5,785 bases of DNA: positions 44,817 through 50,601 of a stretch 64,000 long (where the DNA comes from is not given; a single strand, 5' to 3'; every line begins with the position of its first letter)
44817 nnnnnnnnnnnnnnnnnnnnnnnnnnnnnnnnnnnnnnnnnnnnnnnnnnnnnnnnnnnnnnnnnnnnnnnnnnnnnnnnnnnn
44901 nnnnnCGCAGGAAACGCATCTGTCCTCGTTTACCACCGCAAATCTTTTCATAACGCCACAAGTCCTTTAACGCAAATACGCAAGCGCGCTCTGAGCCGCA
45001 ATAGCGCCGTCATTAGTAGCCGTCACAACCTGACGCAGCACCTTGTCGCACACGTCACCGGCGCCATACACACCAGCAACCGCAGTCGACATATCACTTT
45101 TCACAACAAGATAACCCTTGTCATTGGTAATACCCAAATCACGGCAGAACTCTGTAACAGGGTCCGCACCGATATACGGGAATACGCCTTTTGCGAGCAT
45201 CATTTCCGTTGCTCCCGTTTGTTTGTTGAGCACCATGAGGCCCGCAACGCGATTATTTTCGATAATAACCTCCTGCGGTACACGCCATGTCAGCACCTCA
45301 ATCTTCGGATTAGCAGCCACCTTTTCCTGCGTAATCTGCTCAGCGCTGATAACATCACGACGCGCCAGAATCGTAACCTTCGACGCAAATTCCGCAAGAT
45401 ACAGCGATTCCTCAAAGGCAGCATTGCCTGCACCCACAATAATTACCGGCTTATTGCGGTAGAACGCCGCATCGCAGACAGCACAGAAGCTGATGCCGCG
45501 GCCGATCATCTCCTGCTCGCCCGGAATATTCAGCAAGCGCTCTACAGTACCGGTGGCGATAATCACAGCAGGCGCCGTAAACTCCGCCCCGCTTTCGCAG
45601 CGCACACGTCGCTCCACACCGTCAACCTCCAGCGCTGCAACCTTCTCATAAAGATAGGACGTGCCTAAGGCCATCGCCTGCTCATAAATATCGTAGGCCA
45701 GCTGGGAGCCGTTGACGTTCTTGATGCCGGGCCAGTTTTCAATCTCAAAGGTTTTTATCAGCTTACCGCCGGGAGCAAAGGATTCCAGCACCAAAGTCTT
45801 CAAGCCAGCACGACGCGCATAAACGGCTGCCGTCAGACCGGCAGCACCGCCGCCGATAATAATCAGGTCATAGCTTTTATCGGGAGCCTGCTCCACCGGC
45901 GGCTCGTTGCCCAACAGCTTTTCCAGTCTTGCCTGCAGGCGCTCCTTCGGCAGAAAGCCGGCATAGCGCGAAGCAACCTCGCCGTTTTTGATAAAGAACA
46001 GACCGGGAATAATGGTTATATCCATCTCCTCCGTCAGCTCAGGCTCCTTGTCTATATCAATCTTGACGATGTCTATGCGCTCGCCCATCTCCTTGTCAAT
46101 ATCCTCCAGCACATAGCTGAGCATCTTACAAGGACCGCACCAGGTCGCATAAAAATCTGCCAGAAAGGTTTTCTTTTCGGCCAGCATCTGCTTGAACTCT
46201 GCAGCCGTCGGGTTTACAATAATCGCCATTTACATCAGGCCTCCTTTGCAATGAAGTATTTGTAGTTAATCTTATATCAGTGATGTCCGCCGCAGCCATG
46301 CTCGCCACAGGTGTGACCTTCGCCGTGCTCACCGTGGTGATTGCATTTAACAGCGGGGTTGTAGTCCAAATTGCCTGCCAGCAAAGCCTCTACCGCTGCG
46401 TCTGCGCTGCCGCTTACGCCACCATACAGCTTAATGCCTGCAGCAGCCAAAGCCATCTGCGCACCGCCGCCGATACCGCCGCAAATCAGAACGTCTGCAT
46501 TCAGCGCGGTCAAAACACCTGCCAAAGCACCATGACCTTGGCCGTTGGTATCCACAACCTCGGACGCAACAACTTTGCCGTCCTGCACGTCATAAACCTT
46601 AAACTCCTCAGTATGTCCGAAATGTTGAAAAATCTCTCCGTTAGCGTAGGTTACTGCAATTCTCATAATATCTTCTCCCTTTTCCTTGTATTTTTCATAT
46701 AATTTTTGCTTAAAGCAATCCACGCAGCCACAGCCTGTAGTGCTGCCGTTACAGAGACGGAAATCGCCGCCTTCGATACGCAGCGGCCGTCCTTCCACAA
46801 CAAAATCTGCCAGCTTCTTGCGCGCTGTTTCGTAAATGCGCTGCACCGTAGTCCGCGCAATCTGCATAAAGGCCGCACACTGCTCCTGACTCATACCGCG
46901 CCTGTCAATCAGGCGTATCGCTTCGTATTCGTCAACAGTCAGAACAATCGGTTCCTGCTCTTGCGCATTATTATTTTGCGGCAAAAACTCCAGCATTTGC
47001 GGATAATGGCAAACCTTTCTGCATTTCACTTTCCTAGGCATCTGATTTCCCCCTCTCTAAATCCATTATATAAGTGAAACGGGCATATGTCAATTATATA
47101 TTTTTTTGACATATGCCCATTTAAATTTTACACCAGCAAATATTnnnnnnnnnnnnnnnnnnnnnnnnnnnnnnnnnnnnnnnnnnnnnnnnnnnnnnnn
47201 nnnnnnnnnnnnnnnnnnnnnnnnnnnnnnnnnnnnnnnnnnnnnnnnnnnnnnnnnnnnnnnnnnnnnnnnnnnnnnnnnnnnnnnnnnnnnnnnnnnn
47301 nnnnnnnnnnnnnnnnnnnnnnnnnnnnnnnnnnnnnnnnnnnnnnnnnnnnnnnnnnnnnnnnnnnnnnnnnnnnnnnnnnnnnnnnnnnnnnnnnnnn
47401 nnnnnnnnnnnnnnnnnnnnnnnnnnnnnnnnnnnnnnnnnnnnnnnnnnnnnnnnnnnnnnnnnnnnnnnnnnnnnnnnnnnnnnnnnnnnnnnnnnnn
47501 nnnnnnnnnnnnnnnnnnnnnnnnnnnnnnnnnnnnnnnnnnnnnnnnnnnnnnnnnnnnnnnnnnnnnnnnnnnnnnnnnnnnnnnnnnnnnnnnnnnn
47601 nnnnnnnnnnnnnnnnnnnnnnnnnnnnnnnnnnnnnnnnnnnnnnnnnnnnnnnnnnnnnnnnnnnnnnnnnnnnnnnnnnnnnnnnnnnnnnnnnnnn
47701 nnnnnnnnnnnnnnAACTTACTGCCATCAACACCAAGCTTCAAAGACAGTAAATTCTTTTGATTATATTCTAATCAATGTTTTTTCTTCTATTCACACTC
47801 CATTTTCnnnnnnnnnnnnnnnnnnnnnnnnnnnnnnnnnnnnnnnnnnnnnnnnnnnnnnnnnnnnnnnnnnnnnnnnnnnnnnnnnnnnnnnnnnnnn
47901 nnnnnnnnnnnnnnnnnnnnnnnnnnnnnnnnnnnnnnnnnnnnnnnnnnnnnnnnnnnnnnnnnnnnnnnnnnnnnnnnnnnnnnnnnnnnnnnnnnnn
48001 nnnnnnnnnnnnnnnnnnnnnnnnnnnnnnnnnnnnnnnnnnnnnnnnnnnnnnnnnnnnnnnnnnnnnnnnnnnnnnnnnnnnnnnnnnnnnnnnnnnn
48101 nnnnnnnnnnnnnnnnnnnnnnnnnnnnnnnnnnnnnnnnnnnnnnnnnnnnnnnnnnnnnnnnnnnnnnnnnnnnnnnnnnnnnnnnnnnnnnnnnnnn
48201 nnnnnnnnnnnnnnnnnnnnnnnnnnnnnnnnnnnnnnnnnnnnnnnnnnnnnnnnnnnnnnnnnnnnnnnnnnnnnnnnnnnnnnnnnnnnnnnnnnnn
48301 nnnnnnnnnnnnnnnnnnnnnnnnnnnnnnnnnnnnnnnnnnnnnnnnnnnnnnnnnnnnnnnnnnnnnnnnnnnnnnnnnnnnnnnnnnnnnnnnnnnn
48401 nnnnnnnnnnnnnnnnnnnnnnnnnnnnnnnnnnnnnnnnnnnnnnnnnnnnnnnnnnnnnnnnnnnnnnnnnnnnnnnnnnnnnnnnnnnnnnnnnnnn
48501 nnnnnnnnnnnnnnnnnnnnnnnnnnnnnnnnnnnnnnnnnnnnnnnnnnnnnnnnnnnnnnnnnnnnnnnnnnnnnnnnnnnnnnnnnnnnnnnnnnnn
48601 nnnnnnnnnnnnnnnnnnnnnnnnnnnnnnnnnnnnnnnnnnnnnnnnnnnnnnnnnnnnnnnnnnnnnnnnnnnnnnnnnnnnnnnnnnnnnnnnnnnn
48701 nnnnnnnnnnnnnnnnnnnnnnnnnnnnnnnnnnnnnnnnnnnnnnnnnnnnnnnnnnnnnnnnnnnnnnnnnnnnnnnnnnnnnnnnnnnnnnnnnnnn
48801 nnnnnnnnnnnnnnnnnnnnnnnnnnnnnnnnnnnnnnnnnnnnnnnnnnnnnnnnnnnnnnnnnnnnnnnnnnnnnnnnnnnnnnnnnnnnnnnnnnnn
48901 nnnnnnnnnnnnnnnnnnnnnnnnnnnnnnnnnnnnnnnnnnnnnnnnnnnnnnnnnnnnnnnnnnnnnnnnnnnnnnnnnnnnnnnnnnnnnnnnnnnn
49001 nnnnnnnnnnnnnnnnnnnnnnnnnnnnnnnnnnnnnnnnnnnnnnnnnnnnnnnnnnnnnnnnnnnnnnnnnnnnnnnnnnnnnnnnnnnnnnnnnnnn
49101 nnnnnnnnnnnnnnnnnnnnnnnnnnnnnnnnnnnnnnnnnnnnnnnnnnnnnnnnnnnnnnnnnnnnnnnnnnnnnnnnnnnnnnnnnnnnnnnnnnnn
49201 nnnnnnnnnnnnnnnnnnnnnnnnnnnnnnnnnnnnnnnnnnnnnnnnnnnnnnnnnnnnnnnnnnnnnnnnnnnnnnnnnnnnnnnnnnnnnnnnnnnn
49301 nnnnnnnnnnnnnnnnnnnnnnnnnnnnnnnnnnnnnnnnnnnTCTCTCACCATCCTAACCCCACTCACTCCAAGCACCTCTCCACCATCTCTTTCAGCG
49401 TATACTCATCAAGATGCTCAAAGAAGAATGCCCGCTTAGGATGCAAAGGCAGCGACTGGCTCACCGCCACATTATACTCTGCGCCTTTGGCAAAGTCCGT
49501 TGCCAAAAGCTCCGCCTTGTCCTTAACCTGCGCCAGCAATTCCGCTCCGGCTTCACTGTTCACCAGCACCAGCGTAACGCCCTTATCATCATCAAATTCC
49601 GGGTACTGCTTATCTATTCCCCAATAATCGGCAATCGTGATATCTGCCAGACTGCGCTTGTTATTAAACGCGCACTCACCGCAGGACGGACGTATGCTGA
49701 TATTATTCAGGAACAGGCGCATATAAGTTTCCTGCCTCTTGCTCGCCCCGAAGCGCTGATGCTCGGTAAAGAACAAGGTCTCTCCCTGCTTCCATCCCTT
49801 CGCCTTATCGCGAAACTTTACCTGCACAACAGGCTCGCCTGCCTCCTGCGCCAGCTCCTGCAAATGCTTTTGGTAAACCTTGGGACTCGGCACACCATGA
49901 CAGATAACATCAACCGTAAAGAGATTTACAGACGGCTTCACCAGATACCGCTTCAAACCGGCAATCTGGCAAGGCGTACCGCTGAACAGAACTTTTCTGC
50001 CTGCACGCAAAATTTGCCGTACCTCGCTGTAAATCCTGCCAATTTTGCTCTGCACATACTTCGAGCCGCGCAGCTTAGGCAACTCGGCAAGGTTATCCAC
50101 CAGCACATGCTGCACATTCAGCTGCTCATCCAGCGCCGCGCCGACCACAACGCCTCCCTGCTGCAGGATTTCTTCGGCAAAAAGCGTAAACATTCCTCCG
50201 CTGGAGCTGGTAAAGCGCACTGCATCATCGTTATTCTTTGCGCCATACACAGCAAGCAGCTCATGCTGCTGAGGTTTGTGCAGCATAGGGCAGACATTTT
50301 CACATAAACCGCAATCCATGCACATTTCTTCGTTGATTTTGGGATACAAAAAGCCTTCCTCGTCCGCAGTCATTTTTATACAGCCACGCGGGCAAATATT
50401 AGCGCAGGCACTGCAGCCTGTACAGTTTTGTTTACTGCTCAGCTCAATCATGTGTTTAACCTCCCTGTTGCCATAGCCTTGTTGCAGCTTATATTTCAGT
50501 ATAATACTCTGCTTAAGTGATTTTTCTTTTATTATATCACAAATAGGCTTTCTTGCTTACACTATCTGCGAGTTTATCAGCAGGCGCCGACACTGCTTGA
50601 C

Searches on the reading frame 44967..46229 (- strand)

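Call 78: search_protein_families(library=pfam, proteins=[window:44967-46229:-], max_evalue=0.00001)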
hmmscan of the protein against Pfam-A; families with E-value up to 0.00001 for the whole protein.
window:44967-46229:- (420 aa): 12 families
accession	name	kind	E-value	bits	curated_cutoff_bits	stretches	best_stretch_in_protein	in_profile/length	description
PF07992.20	Pyr_redox_2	-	7.5e-42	144.2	26.1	1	120-408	1-291/291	Pyridine nucleotide-disulphide oxidoreductase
PF00085.26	Thioredoxin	-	4.1e-25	88.2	23.5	1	6-103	4-102/103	Thioredoxin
PF13738.12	Pyr_redox_3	-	4.2e-23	82.5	30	1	193-391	100-305/305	Pyridine nucleotide-disulphide oxidoreductase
PF00070.33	Pyr_redox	-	1.8e-11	44.8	22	1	262-326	2-71/82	Pyridine nucleotide-disulphide oxidoreductase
PF01266.30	DAO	-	1.6e-08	35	27.9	0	121-154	1-35/353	FAD dependent oxidoreductase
PF13098.12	Thioredoxin_2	-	8.7e-08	32.9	27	1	17-102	3-104/104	Thioredoxin-like domain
PF12831.13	FAD_oxidored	-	1.4e-07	31.7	27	1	121-150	1-30/416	FAD dependent oxidoreductase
PF01946.23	Thi4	-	3.6e-07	30.1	26.2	0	120-155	18-55/235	Thi4 family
PF01134.28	GIDA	-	3.7e-07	30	22.1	0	121-148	1-28/391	Glucose inhibited division protein A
PF00890.30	FAD_binding_2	-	5e-07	29.7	20.4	1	121-151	1-31/414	FAD binding domain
PF03486.20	HI0933_like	-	1.1e-06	28.7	50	0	121-156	2-37/244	HI0933-like protein Rossmann domain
PF13450.12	NAD_binding_8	-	8.5e-06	26.4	21.9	0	124-150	1-27/68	NAD(P)-binding Rossmann-like domain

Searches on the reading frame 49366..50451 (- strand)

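Call 78: search_protein_families(library=pfam, proteins=[window:49366-50451:-], max_evalue=0.00001)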
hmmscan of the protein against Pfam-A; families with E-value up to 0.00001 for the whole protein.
window:49366-50451:- (361 aa): 8 families
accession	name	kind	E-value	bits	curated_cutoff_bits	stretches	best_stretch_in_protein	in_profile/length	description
PF04432.18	FrhB_FdhB_C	-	1e-23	84.3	23.3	1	152-319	2-146/150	Coenzyme F420 hydrogenase/dehydrogenase, beta subunit C terminus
PF12838.12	Fer4_7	-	6.7e-10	39.7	27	1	9-55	1-49/52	4Fe-4S dicluster domain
PF04422.18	FrhB_FdhB_N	-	2.8e-09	37.4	22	1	68-137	1-73/78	Coenzyme F420 hydrogenase/dehydrogenase, beta subunit N-term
PF00037.32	Fer4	-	8e-08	32.2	21.1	0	37-55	1-19/24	4Fe-4S binding domain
PF12797.12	Fer4_2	-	6.8e-07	29.3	24.5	0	36-55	2-21/22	4Fe-4S binding domain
PF13187.11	Fer4_9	-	1.3e-06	28.8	27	1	9-56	1-49/52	4Fe-4S dicluster domain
PF14697.11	Fer4_21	-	2.2e-06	28.1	35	0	7-27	38-59/59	4Fe-4S dicluster domain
PF12837.12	Fer4_6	-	2.8e-06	27.4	25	0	37-56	2-21/24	4Fe-4S binding domain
